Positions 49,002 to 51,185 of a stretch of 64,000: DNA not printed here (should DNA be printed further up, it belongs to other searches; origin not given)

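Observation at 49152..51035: Fusion of an APC-family permease to a class-I SAM-dependent methyltransferase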

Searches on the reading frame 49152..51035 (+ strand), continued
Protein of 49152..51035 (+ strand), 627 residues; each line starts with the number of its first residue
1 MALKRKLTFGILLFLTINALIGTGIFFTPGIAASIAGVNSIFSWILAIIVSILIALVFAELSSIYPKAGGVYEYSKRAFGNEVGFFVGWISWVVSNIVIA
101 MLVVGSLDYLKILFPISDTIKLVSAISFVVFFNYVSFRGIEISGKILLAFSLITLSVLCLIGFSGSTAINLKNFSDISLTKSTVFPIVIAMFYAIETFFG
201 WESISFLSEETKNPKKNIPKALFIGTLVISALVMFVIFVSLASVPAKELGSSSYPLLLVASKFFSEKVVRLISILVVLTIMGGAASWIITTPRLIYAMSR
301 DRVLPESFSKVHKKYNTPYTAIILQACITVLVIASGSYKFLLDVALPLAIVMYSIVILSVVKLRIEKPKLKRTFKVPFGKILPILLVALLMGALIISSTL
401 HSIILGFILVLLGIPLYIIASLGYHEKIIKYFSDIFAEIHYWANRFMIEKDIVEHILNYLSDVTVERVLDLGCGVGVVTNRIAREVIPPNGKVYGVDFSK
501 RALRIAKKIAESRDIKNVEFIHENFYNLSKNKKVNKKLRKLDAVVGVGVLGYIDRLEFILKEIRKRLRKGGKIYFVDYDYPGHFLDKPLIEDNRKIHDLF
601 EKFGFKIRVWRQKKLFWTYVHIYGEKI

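Call 6: search_solved_structures(query=window:49152-51035:+, max_evalue=0.001, show_alignments=0)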
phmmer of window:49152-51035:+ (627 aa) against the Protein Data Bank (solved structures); distinct sequences matched with E-value up to 0.001: 51.
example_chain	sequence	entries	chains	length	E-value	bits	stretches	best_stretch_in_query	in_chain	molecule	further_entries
9h76_A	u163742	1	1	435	9.8e-42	146.7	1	13-421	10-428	Putative amino acid/polyamine transport protein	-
6f2g_A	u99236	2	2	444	1e-41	146.6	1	13-421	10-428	Putative amino acid/polyamine transport protein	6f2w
7ccs_B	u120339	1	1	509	4.6e-36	128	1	3-439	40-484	Consensus mutated Anionic Amino Acid Transporter Light Chain, Xc- System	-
7p9u_B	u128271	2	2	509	1.4e-32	116.5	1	2-420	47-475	Cystine/glutamate transporter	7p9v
7epz_B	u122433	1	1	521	1.5e-32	116.4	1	2-420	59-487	Cystine/glutamate transporter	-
7b00_A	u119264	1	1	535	9.4e-30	107.1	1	2-436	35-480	Large neutral amino acids transporter small subunit 2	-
8a6l_B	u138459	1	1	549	1e-29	107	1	2-436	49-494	Large neutral amino acids transporter small subunit 2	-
7cmh_B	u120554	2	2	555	1.1e-29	106.9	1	2-436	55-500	Large neutral amino acids transporter small subunit 2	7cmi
8x0w_B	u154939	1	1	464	1.1e-27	100.3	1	3-419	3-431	Large neutral amino acids transporter small subunit 1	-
6jmq_A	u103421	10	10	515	1.5e-27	99.8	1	3-419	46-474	Large neutral amino acids transporter small subunit 1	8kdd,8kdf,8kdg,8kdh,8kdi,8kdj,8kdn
7dsk_B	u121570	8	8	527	1.7e-27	99.6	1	3-419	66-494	Large neutral amino acids transporter small subunit 1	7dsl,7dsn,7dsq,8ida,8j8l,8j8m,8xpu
6irs_B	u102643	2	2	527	1.7e-27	99.6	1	3-419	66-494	Large neutral amino acids transporter small subunit 1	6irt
8qey_A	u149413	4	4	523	2.3e-27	99.2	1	2-420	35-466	Asc-type amino acid transporter 1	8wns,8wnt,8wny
6yup_D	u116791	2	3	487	3.8e-26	95.2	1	13-430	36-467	b(0,+)-type amino acid transporter 1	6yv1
6li9_B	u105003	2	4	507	4.4e-26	95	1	13-430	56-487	b(0,+)-type amino acid transporter 1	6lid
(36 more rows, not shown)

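Call 16: find_related_loci(query=A1, collection=genome_contigs, flank=6000)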
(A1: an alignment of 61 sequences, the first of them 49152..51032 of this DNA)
Query A1 (627 aa) in genome_contigs; peptide patterns used: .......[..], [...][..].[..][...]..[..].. (x = any residue, [..] = any of these).
379 stretches matched a pattern; 368 encode a relative of the query (tblastn E <= 1e-3); the best 80 are kept; 80 distinct loci.
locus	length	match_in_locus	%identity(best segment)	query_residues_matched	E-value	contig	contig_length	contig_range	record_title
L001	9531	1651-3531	77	1-626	0e+0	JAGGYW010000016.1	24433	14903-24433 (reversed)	MAG: Nanoarchaeota archaeon isolate AUK188 PB_MBMC_142_c_000000000019, whole genome shotgun sequence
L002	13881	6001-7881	72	1-626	0e+0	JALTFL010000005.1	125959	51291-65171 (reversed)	MAG: Nanobdellati archaeon isolate S014_metabat2_scaf2bin.107 S014_NODE_4_length_125959_cov_19.568854, whole genome shot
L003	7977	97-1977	67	1-626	0e+0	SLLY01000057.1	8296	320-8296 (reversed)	MAG: Candidatus Woesearchaeota archaeon isolate CSSed165cm_329 CSSed16-5cm-36630, whole genome shotgun sequence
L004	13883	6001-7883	80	1-627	0e+0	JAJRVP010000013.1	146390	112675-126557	MAG: archaeon isolate Dive96_bin10.467 k141_2578125, whole genome shotgun sequence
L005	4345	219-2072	44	3-627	9e-166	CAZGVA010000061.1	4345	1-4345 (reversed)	MAG TPA_asm: Candidatus Woesearchaeota archaeon isolate SRP104257_co1_408 genome assembly, contig: NODE_22266_length_434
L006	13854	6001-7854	42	3-627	2e-157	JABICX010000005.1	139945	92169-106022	MAG: Candidatus Woesearchaeota archaeon isolate SI048_bin60 k141_110294, whole genome shotgun sequence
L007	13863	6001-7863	40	3-627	6e-156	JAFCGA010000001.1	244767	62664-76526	Candidatus Pacearchaeota archaeon isolate Meg22_46_Bin_225 Meg22_46_Bin_225_scaffold_11, whole genome shotgun sequence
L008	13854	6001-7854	45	3-624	4e-155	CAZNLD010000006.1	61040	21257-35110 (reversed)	MAG TPA_asm: Candidatus Undinarchaeota archaeon isolate SRP141376_co1_318 genome assembly, contig: NODE_1274_length_6104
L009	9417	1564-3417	46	3-624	3e-153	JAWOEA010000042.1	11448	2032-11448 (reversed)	MAG: Candidatus Undinarchaeales archaeon isolate BLK5-2.bin.87 k191_1516951, whole genome shotgun sequence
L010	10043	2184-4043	41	3-626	1e-147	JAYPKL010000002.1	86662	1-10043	MAG: Candidatus Woesearchaeota archaeon isolate 139576_S177_concoct_bins.tsv.011 NODE_138_length_86662_cov_6.523503, who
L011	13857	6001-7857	42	3-627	3e-147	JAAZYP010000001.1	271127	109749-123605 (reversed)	MAG: Nanoarchaeota archaeon isolate bin62s NODE_1_length_271127_cov_16.405325, whole genome shotgun sequence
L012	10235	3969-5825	41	3-627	2e-146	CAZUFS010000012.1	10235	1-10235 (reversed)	MAG TPA_asm: Candidatus Woesearchaeota archaeon isolate SRP077602_co3_356 genome assembly, contig: NODE_10797_length_102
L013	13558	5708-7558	41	3-626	8e-146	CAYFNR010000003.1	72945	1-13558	MAG TPA_asm: Candidatus Woesearchaeota archaeon isolate ERP019367_co1_97 genome assembly, contig: NODE_449_length_72945_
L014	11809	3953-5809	41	3-627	2e-144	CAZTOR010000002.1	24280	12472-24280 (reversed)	MAG TPA_asm: Candidatus Woesearchaeota archaeon isolate SRP077602_co3_552 genome assembly, contig: NODE_2452_length_2428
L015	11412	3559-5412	42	3-626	5e-144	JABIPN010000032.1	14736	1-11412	MAG: Candidatus Woesearchaeota archaeon isolate SI072_bin119 k141_3073266, whole genome shotgun sequence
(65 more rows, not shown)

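Call 22: predict_structure(alignment_id=A1)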
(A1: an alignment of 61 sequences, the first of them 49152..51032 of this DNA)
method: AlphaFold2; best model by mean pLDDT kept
length: 627 residues; sequences in the alignment: 61
mean_pLDDT: 88.6   pTM: 0.83
mean pLDDT of the five models: 88.6, 88.0, 87.9, 87.2, 87.0
residues with pLDDT >= 90: 354; 70-90: 250; 50-70: 22; < 50: 1
segments of 3 or more residues with pLDDT < 50: none
pLDDT, mean of each block of 10 residues (from residue 1): 75 89 81 92 95 95 87 95 95 94 90 89 94 91 88 91 87 84 87 90 90 92 94 94 91 88 90 92 93 93 87 88 93 84 92 96 92 90 96 92 90 85 74 82 72 88 89 89 90 92 91 93 84 87 89 81 91 87 60 87 94 82 94
secondary structure, 60 per line:
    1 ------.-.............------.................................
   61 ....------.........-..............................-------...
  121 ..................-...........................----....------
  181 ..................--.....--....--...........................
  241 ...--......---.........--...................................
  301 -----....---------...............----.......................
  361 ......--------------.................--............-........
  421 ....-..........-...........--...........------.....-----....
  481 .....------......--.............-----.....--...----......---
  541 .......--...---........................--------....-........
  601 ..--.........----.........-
elements in order: H9-21 H28-64 H71-79 H81-110 H118-138 H140-166 H171-174 H181-198 H201-205 H214-243 H246-251 H255-263 H266-300 H306-309 H319-333 H338-366 H381-397 H400-411 H413-424 H426-435 H437-447 H450-460 E467-471 H477-485 E492-497 H500-512 E518-522 H532-537 E541-547 H556-566 E567-579 H588-591 H593-602 E605-613 E618-626

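Call 37: find_encoding_contigs(protein=P0022, flank=3000, max_places=3)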
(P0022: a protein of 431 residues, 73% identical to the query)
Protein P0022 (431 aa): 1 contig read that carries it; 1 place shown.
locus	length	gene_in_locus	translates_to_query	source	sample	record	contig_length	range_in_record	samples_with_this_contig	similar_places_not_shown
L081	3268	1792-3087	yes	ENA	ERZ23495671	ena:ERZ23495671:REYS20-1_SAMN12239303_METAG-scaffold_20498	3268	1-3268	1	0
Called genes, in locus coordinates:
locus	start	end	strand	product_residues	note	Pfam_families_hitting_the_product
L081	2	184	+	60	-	?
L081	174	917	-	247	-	PF09335:VTT_dom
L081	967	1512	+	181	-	PF02245:Pur_DNA_glyco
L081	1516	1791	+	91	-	PF13616:Rotamase_3, PF13145:Rotamase_2, PF00639:Rotamase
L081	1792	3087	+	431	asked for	PF00324:AA_permease, PF03845:Spore_permease, PF13520:AA_permease_2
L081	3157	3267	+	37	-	?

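Call 52: find_encoding_contigs(protein=window:49152-51035:+, flank=2000, max_places=4)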
Protein window:49152-51035:+ (627 aa): 3 contigs read that carry it; 1 place shown.
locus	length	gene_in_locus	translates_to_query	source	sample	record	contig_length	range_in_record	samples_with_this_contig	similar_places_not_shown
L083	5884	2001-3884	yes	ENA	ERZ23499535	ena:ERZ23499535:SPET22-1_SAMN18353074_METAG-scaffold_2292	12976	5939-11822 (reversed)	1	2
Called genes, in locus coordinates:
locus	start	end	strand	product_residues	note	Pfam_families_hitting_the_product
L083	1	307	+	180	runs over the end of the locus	PF02245:Pur_DNA_glyco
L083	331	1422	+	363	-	PF01490:Aa_trans, PF03222:Trp_Tyr_perm, PF03845:Spore_permease (weak), PF13520:AA_permease_2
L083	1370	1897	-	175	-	-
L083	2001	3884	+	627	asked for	PF00324:AA_permease, PF03845:Spore_permease, PF13520:AA_permease_2, PF01209:Ubie_methyltran, PF13489:Methyltransf_23, PF05175:MTS, PF08241:Methyltransf_11, PF08242:Methyltransf_12, +4 more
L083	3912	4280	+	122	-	-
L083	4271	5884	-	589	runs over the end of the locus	PF14697:Fer4_21 (weak), PF00037:Fer4, PF12797:Fer4_2 (weak), PF02463:SMC_N (faint), PF00005:ABC_tran, PF13304:AAA_21 (faint), PF00005:ABC_tran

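Call 54: fold_search(model_id=the predicted structure, library=pdb)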
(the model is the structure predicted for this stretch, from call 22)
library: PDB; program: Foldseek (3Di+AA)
matches with E <= 10: 1761; with E <= 0.001: 1073
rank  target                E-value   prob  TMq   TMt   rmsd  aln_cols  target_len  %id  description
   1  9h76_A                1.2e-19  1.00  0.59  0.84   3.5       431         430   25  Bacterial LAT transporter BASC in complex with L-Ala and NB53 (released 2025-01-01)
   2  6f2g_A                2.9e-19  1.00  0.58  0.83   3.4       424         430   25  Bacterial asc transporter crystal structure in open to in conformation (released 2019-04-24)
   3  6f2w_A                7.5e-19  1.00  0.59  0.83   3.4       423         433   25  Bacterial asc transporter crystal structure in open to in conformation (released 2019-04-24)
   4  8kdd_B                1.7e-18  1.00  0.61  0.83   2.9       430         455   24  Structure of LAT1-CD98hc-Fab170 in complex with JPH203, consensus map (released 2025-02-12)
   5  8kdg_B                1.9e-18  1.00  0.61  0.83   2.9       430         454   24  Structure of LAT1-CD98hc-Fab170 in complex with BCH, consensus map (released 2025-02-12)
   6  8wnt_B                2.5e-18  1.00  0.62  0.82   6.2       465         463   23  Cryo EM map of SLC7A10 with L-Alanine substrate (released 2024-05-15)
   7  6f34_A                2.6e-18  1.00  0.60  0.81   3.4       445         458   25  Crystal structure of a bacterial cationic amino acid transporter (CAT) homologue bound to Arginine. (released 2018-02-14)
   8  5oqt_A                5.0e-18  1.00  0.60  0.81   3.3       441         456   24  Crystal structure of a bacterial cationic amino acid transporter (CAT) homologue (released 2018-02-14)
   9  8j8m_B                5.7e-18  1.00  0.63  0.84   5.9       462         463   23  Overall structure of the LAT1-4F2hc bound with tryptophan (released 2024-07-10)
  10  8wns_B                1.0e-17  1.00  0.58  0.77   6.4       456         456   23  Cryo EM map of SLC7A10 in the apo state (released 2024-05-15)
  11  7dsk_B                1.6e-17  1.00  0.60  0.80   3.6       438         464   24  Overall structure of the LAT1-4F2hc bound with JX-075 (released 2021-03-10)
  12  8xxi                  6.5e-17  1.00  0.63  0.83   5.8       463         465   20  Structure of y+LAT1 bound with Leu (released 2025-01-22)
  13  5j4n_B                7.3e-17  1.00  0.59  0.84   3.1       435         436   19  Crystal structure of the L-arginine/agmatine antiporter AdiC in complex with agmatine at 2.6 Angstroem resolution (released 2016-08-31)
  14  9ky5_A                1.2e-16  1.00  0.59  0.79   3.5       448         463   21  Structure of y+LAT2 bound with Arg (released 2025-04-23)
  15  7cmh_B                1.6e-16  1.00  0.58  0.77   6.5       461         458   22  The LAT2-4F2hc complex in complex with tryptophan (released 2020-12-23)
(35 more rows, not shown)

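Call 55: find_encoding_contigs(protein=P0001, flank=500, max_places=2)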
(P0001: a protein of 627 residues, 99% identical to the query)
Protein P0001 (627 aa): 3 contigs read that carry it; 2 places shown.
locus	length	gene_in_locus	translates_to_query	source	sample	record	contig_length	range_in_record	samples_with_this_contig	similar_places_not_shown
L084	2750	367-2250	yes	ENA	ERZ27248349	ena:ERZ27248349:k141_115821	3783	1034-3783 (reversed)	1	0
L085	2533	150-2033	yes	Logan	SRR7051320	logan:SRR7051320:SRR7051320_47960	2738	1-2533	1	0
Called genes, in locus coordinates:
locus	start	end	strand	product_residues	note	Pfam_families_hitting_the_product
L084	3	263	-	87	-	?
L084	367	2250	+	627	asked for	PF00324:AA_permease, PF03845:Spore_permease, PF13520:AA_permease_2, PF01209:Ubie_methyltran, PF13489:Methyltransf_23, PF05175:MTS, PF08241:Methyltransf_11, PF08242:Methyltransf_12, +4 more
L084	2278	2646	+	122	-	-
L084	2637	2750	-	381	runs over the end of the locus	?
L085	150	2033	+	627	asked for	PF00324:AA_permease, PF03845:Spore_permease, PF13520:AA_permease_2, PF01209:Ubie_methyltran, PF13489:Methyltransf_23, PF05175:MTS, PF08241:Methyltransf_11, PF08242:Methyltransf_12, +4 more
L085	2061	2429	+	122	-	-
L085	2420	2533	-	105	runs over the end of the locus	?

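Call 56: find_encoding_contigs(protein=P0002, flank=500, max_places=2)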
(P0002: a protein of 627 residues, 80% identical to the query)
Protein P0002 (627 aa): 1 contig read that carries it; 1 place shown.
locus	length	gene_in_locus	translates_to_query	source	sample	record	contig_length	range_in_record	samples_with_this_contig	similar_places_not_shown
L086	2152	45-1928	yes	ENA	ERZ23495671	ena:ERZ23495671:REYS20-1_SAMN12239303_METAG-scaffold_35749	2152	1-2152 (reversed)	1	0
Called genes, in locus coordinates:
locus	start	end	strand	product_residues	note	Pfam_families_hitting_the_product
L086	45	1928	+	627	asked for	PF00324:AA_permease, PF03845:Spore_permease, PF13520:AA_permease_2, PF01209:Ubie_methyltran, PF13489:Methyltransf_23, PF05175:MTS, PF08241:Methyltransf_11, PF08242:Methyltransf_12, +2 more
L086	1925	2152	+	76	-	?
